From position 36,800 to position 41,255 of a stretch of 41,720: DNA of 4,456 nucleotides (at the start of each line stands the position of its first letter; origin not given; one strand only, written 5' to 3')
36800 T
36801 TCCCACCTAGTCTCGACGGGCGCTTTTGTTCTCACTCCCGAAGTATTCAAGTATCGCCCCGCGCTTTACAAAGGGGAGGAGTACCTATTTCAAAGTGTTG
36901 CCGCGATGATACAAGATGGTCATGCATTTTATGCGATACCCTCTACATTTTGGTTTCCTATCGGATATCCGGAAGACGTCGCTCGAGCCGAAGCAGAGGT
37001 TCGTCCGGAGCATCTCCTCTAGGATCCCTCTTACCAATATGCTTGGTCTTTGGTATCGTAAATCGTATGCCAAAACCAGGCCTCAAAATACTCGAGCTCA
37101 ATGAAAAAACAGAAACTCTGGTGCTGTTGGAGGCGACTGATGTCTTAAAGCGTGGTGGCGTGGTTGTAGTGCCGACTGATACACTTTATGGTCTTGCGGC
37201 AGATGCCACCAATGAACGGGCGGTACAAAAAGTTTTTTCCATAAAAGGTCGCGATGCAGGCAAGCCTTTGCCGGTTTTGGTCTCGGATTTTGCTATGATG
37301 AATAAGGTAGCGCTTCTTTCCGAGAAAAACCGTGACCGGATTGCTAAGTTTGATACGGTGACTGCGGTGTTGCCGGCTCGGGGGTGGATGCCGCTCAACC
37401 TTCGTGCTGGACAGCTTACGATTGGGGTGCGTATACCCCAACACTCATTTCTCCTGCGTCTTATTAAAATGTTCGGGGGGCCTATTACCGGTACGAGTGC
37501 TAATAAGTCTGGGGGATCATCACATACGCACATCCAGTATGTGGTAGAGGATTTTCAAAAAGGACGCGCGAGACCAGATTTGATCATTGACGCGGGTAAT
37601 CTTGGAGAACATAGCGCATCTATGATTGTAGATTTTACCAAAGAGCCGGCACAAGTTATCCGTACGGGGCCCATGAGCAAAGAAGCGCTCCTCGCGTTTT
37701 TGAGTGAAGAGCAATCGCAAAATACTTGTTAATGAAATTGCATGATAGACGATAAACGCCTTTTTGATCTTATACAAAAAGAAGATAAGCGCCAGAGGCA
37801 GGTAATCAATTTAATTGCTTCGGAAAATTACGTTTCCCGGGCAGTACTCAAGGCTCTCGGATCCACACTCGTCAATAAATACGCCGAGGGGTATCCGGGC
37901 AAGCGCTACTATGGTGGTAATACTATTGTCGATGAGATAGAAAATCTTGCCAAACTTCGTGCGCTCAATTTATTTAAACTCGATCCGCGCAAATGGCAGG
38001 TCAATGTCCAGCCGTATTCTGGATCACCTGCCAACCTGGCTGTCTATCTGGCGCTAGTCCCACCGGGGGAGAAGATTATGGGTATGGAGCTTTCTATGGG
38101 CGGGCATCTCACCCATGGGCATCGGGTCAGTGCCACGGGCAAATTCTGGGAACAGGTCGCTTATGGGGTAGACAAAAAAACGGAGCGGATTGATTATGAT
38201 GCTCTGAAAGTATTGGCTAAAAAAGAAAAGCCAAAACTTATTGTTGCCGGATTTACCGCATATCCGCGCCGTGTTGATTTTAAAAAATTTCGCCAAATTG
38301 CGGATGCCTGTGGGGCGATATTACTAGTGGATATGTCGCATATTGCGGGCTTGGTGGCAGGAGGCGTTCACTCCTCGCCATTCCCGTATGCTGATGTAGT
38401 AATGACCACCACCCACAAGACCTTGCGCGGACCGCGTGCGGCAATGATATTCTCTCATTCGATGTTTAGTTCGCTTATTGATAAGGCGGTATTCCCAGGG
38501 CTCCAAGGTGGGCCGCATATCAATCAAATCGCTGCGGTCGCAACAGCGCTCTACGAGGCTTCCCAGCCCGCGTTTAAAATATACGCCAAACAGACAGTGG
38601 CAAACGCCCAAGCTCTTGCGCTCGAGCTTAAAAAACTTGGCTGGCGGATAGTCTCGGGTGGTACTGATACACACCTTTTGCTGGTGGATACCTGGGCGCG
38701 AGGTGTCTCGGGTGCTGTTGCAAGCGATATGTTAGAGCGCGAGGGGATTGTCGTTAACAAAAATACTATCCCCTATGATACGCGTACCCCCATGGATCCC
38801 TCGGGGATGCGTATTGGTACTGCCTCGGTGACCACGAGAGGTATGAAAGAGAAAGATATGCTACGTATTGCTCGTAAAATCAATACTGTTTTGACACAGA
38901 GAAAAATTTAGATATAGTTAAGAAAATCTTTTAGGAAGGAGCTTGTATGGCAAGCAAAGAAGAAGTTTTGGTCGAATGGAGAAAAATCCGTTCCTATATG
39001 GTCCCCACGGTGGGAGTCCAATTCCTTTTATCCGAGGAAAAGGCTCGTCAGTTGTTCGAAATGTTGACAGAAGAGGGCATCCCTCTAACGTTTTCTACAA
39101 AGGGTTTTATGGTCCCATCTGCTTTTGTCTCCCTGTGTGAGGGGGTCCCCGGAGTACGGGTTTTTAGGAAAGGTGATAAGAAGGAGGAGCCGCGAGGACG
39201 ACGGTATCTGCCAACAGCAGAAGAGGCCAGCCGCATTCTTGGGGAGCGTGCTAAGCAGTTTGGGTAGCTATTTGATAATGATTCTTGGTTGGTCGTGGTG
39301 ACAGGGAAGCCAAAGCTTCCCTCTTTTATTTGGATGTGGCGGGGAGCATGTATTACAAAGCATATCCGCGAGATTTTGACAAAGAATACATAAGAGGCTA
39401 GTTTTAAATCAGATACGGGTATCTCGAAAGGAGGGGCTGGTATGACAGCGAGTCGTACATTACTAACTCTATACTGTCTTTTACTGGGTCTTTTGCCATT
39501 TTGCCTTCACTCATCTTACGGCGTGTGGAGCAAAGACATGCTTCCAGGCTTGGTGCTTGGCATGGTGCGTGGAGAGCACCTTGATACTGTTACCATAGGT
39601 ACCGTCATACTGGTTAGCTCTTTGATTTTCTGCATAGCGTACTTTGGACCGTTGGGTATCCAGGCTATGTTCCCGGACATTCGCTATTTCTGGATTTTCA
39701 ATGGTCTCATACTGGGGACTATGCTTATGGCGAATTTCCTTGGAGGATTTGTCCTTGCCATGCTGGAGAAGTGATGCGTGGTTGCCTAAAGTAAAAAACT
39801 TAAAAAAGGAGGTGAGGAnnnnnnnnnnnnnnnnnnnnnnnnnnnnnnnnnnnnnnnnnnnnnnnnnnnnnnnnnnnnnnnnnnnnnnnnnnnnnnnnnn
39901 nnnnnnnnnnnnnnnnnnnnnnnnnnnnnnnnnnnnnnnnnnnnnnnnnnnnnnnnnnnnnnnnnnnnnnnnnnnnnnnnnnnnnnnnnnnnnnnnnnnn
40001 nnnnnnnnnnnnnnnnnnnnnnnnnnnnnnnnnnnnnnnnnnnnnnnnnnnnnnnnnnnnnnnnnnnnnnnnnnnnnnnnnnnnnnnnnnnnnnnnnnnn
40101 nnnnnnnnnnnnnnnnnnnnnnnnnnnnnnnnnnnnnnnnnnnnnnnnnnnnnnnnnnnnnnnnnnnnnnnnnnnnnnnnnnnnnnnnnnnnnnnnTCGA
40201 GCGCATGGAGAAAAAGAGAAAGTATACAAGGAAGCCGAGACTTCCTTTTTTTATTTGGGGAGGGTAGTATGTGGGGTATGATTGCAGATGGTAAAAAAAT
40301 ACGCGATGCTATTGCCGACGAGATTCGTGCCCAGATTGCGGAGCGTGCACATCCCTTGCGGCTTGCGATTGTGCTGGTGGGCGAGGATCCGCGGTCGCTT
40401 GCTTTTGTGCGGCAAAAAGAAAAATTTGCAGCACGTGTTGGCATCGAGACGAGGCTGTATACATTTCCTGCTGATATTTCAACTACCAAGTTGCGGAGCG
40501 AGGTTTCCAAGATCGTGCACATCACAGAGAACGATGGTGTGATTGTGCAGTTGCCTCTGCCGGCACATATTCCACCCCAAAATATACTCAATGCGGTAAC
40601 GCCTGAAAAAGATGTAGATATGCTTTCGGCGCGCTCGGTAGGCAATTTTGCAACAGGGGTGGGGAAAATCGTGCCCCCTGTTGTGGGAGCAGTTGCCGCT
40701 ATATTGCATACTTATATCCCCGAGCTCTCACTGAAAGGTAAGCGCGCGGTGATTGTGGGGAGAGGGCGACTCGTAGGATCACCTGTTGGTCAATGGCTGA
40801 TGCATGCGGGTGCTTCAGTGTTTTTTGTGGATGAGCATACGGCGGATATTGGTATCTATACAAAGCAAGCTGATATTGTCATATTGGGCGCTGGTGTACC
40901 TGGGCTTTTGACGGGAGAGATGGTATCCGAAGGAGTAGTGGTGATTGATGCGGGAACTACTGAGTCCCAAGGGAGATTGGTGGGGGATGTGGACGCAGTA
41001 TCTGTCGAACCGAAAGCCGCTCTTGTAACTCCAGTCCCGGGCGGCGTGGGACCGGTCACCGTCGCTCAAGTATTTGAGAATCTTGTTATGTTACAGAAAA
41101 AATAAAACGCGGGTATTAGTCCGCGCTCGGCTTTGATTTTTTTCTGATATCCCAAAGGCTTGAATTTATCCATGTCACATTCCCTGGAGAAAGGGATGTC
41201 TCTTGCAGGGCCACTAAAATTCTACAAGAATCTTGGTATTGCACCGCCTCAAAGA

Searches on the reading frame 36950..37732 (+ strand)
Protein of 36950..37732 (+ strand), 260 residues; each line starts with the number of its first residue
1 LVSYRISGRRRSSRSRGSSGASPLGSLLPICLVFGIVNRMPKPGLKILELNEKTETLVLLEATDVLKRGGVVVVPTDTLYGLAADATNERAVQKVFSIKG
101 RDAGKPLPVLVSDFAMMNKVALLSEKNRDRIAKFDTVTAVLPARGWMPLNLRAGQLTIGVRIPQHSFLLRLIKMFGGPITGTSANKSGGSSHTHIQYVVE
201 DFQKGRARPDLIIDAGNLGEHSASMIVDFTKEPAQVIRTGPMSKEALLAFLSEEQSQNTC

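Call 24: search_protein_families(library=pfam, proteins=[window:36950-37732:+], max_evalue=0.001)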
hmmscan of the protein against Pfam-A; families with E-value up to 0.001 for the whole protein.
window:36950-37732:+ (260 aa): 1 family
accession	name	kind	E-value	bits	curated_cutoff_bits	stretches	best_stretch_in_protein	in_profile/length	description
PF01300.24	Sua5_yciO_yrdC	-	5.2e-43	147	25.1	1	65-240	2-178/178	Telomere recombination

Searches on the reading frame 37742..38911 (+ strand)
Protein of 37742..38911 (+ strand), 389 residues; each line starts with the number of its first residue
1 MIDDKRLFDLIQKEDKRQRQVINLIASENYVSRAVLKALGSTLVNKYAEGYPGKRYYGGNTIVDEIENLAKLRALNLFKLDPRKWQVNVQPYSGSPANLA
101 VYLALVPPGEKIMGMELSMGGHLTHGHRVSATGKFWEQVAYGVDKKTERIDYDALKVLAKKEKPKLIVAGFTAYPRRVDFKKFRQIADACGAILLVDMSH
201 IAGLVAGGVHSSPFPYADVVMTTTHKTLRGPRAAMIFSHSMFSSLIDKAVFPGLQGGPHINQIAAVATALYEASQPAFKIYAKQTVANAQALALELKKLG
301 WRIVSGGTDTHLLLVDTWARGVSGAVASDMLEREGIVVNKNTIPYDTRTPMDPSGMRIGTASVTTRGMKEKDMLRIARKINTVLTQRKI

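Call 24: search_protein_families(library=pfam, proteins=[window:37742-38911:+], max_evalue=0.001)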
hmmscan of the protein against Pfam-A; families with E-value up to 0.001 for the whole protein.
window:37742-38911:+ (389 aa): 2 families
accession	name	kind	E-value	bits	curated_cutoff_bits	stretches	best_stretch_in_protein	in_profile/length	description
PF00464.25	SHMT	-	1e-162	541.8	27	1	4-378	5-397/399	Serine hydroxymethyltransferase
PF00155.27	Aminotran_1_2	-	5.9e-07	29.4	19.7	1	82-369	62-355/361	Aminotransferase class I and II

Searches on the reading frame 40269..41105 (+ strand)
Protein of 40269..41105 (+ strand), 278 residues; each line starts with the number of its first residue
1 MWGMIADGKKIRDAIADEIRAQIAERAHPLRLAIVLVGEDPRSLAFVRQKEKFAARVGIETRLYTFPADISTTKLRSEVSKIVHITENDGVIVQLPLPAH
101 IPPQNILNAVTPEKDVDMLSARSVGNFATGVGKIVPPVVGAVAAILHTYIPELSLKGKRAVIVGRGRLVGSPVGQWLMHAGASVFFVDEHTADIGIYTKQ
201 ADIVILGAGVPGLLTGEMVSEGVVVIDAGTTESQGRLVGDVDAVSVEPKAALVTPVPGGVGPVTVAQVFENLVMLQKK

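Call 24: search_protein_families(library=pfam, proteins=[window:40269-41105:+], max_evalue=0.001)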
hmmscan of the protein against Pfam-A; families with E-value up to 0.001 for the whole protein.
window:40269-41105:+ (278 aa): 2 families
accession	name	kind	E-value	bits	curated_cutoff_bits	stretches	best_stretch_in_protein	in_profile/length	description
PF02882.25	THF_DHG_CYH_C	-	1.2e-41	142.2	27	1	123-277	4-157/160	Tetrahydrofolate dehydrogenase/cyclohydrolase, NAD(P)-binding domain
PF00763.28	THF_DHG_CYH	-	5.1e-29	101.3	32.8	1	7-117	2-115/115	Tetrahydrofolate dehydrogenase/cyclohydrolase, catalytic domain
